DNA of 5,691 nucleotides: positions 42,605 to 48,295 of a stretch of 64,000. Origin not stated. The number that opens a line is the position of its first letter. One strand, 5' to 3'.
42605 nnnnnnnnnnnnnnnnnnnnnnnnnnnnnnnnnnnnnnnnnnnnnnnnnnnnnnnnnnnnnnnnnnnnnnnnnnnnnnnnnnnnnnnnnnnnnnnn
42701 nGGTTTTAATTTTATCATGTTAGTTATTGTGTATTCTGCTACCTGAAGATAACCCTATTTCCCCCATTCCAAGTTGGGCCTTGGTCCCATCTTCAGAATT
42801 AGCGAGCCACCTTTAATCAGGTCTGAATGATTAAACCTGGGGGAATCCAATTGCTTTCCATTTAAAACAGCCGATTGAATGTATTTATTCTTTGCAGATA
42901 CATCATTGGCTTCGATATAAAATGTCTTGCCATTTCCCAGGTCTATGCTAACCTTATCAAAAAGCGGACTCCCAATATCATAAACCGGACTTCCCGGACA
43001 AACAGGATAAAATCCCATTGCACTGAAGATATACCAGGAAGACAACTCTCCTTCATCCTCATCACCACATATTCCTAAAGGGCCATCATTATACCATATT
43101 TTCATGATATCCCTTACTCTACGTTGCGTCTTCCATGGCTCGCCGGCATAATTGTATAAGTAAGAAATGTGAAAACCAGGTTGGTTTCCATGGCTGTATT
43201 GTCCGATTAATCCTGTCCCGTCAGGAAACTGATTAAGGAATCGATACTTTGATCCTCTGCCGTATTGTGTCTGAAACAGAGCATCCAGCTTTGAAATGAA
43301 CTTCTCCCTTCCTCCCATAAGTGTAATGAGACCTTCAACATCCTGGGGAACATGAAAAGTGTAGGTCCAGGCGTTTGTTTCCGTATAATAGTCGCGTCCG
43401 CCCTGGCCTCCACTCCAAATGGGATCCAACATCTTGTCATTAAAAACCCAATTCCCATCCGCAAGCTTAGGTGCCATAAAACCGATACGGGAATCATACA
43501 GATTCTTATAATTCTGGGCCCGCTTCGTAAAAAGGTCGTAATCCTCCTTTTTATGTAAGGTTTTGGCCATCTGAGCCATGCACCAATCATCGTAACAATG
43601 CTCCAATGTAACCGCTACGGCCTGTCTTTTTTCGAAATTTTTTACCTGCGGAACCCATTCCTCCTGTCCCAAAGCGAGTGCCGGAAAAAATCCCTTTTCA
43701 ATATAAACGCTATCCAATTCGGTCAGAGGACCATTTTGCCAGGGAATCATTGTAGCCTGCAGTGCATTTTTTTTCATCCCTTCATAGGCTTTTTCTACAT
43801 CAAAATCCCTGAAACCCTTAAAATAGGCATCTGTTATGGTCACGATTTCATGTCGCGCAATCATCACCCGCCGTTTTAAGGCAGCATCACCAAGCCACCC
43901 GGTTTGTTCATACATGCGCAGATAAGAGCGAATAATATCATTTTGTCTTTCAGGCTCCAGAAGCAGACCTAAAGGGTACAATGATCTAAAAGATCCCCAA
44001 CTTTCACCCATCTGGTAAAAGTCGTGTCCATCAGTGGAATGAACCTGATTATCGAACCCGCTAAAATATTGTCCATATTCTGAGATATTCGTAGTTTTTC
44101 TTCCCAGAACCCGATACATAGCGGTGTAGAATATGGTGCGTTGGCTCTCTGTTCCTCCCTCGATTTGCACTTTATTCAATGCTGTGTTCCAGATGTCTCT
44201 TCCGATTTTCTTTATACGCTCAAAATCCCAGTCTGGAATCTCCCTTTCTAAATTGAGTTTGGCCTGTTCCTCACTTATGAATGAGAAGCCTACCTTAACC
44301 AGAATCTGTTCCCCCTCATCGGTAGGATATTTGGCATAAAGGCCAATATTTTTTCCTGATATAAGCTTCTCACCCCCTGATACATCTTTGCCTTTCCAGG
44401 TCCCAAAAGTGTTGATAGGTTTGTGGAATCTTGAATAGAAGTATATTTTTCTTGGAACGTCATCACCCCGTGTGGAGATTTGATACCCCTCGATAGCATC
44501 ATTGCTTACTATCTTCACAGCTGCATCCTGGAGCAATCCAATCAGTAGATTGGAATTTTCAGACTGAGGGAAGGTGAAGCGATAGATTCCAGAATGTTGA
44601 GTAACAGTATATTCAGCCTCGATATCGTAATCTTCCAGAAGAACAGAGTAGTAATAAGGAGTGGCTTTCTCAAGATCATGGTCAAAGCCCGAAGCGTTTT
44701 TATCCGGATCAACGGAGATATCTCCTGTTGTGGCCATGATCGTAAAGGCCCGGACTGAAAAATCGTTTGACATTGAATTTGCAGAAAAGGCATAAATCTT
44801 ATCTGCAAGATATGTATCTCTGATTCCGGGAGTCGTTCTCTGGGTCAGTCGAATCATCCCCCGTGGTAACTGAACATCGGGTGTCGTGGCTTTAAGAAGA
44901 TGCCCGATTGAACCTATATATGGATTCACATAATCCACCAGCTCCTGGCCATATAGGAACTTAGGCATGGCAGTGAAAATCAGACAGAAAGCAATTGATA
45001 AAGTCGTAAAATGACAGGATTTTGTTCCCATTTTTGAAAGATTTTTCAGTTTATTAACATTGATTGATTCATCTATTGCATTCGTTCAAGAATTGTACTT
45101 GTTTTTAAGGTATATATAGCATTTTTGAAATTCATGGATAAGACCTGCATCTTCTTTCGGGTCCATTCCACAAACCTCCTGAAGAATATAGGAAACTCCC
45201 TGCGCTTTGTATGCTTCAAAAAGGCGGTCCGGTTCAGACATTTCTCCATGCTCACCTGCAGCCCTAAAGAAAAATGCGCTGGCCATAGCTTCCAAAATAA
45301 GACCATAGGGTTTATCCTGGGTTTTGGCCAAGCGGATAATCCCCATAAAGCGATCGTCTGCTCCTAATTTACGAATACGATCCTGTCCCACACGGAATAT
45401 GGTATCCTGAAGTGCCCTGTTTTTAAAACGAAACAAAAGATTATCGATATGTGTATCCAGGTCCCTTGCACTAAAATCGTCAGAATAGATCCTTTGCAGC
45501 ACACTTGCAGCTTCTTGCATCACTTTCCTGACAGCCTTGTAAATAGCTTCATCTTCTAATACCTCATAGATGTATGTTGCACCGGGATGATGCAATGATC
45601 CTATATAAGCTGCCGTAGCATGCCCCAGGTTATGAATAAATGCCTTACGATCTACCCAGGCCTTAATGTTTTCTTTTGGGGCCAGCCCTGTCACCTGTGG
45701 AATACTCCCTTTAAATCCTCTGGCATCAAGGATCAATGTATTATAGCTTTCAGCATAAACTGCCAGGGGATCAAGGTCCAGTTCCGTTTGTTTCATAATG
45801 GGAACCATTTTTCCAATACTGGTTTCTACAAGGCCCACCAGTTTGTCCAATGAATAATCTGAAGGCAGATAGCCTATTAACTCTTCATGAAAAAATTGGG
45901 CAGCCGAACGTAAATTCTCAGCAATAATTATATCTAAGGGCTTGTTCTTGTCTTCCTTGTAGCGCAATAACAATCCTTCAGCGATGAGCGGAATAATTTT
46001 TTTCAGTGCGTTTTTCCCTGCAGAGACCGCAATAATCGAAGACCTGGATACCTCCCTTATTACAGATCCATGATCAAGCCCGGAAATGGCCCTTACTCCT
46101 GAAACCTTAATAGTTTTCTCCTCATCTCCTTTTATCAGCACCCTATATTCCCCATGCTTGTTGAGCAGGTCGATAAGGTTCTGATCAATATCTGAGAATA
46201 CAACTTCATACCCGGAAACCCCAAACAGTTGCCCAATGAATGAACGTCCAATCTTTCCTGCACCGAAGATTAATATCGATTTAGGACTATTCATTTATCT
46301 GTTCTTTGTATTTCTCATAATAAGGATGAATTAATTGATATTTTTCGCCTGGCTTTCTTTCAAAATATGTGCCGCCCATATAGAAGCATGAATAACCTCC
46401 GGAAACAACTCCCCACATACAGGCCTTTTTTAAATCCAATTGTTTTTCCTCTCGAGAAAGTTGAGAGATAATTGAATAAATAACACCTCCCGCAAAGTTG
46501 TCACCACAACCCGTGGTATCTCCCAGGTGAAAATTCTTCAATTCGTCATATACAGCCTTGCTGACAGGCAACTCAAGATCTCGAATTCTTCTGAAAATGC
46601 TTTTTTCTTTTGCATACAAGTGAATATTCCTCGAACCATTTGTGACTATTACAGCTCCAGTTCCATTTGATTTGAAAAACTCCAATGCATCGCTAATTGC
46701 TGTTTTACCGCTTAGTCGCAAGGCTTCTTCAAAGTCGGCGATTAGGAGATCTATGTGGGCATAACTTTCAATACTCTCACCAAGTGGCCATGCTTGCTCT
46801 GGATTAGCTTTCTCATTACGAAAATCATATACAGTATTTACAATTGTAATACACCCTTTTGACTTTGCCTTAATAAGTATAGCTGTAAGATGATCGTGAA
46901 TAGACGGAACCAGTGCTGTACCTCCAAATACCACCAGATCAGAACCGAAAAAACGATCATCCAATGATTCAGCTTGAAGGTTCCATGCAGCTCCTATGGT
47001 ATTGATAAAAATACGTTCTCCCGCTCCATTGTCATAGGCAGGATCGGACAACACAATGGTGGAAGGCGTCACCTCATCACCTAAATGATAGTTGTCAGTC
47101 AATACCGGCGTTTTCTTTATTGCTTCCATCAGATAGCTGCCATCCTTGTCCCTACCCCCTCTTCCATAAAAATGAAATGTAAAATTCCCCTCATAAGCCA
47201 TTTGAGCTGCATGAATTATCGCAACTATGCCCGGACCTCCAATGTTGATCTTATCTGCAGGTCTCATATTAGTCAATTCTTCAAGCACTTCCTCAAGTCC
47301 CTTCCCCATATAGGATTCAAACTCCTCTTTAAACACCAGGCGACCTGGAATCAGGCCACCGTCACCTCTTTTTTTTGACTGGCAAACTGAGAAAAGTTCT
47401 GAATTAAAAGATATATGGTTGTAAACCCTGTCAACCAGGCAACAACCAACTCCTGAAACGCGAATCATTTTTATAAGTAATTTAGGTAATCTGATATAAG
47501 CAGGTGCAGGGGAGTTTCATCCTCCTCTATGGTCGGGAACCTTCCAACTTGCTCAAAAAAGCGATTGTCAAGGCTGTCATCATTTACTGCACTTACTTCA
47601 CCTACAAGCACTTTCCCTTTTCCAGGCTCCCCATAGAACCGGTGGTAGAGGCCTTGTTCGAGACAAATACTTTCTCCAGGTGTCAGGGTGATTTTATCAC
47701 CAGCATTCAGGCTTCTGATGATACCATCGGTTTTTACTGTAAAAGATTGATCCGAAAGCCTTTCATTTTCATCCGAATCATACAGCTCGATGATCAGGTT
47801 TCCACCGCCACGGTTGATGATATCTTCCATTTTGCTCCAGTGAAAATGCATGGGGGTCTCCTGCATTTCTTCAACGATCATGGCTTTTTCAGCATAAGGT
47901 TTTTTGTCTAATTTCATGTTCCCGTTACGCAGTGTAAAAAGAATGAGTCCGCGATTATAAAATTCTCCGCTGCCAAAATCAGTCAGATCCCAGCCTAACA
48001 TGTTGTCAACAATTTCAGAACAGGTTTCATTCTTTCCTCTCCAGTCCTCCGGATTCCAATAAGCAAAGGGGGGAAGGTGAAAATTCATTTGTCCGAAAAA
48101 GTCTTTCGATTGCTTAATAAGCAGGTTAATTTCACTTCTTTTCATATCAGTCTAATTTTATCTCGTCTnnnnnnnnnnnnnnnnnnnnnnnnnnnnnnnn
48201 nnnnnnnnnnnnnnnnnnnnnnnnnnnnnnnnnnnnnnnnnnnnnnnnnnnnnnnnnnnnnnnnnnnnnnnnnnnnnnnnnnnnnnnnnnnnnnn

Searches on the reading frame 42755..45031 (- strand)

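Call 7: search_protein_families(library=pfam, proteins=[window:42755-45031:-], max_evalue=0.001)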
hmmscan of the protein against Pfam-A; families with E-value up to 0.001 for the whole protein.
window:42755-45031:- (758 aa): 2 families
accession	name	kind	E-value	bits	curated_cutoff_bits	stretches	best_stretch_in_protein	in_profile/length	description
PF07971.18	Glyco_hydro_92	-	8.8e-164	546.3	24.6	1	256-750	1-464/464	Glycosyl hydrolase family 92 catalytic domain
PF17678.7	Glyco_hydro_92N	-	5.9e-51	174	34.5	1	34-250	1-236/236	Glycosyl hydrolase family 92 N-terminal domain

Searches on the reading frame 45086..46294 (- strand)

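Call 7: search_protein_families(library=pfam, proteins=[window:45086-46294:-], max_evalue=0.001)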
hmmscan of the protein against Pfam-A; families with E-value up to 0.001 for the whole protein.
window:45086-46294:- (402 aa): 2 families
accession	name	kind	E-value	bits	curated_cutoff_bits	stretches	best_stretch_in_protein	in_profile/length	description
PF01232.29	Mannitol_dh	-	1e-29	104.4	27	1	6-201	2-197/199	Mannitol dehydrogenase Rossmann domain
PF08125.19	Mannitol_dh_C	-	3.8e-24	85.7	30.7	1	209-364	1-150/190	Mannitol dehydrogenase C-terminal domain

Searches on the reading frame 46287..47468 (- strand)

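Call 7: search_protein_families(library=pfam, proteins=[window:46287-47468:-], max_evalue=0.001)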
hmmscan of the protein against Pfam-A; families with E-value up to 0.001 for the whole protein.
window:46287-47468:- (393 aa): 1 family
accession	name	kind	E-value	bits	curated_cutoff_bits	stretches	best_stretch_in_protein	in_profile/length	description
PF00294.29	PfkB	-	1.6e-15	57.7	25.8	1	76-367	35-296/302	pfkB family carbohydrate kinase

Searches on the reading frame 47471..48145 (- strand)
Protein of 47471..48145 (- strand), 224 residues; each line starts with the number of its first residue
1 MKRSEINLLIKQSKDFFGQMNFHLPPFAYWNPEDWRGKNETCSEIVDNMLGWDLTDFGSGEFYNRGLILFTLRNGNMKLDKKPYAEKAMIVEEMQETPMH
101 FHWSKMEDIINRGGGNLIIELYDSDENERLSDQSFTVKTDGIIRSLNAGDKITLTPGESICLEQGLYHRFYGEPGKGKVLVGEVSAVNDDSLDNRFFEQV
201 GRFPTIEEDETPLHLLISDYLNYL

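Call 7: search_protein_families(library=pfam, proteins=[window:47471-48145:-], max_evalue=0.001)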
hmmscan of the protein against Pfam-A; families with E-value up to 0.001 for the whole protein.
window:47471-48145:- (224 aa): 1 family
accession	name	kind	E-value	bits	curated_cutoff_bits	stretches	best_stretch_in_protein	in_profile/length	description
PF07385.18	Lyx_isomer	-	8e-99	329.8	20.8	1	1-220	1-222/222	D-lyxose isomerase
